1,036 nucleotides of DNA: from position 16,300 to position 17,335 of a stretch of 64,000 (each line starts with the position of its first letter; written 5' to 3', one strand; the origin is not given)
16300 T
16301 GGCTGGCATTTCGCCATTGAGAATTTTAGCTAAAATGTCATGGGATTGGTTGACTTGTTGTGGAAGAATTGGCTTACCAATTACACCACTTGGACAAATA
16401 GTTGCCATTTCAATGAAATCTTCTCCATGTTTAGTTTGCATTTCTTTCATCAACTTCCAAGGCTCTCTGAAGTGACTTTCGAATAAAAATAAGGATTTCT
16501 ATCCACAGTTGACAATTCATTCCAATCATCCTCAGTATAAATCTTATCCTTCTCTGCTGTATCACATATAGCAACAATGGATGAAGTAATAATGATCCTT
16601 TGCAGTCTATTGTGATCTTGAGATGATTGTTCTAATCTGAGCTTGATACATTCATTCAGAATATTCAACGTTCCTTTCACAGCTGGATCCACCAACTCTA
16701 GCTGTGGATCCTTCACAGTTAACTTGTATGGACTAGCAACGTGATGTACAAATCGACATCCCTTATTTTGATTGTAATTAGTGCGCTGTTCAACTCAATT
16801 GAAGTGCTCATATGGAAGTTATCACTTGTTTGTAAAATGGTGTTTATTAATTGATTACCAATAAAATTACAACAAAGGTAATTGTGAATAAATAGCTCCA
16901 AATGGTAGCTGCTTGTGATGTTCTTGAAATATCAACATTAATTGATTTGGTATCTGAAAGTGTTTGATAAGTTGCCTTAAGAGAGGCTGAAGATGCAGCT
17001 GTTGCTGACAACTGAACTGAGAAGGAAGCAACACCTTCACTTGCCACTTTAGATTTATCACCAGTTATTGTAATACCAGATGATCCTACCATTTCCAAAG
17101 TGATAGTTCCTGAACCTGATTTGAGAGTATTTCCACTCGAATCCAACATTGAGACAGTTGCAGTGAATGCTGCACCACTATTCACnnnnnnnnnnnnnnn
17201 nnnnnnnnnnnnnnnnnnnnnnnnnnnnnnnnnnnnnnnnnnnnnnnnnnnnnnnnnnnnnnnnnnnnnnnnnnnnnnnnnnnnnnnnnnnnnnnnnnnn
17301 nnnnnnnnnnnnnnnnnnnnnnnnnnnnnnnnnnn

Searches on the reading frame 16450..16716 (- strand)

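Call 72: search_protein_families(library=pfam, proteins=[window:16450-16716:-], max_evalue=0.1)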
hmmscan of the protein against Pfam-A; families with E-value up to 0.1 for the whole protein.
window:16450-16716:- (88 aa): 3 families
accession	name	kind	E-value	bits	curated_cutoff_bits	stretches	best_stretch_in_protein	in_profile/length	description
PF01073.25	3Beta_HSD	-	0.0021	17.5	22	1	10-86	90-156/280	3-beta hydroxysteroid dehydrogenase/isomerase family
PF07993.18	NAD_binding_4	-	0.054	13.1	20.1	1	7-86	107-187/258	Male sterility protein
PF23226.1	Exo_endo_phos_PGAP2IP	-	0.064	13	27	1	4-60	99-154/239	PGAP2IP, C-terminal nuclease-like domain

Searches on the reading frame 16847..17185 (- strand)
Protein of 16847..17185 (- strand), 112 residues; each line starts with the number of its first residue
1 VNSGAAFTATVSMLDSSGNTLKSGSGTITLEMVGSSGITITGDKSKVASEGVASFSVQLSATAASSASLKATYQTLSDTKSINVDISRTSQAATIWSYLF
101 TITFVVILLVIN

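Call 72: search_protein_families(library=pfam, proteins=[window:16847-17185:-], max_evalue=0.1)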
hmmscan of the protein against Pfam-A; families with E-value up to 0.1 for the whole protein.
window:16847-17185:- (112 aa): 3 families
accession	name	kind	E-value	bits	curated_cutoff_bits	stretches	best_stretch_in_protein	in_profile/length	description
PF17789.7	MG4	-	0.0053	17.4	24.7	1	4-75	13-77/95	Macroglobulin domain MG4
PF00482.28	T2SSF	-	0.014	15.8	25.2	1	48-110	56-118/125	Type II secretion system (T2SS), protein F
PF09134.16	Invasin_D3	-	0.026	15.5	33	1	7-84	22-93/98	Invasin, domain 3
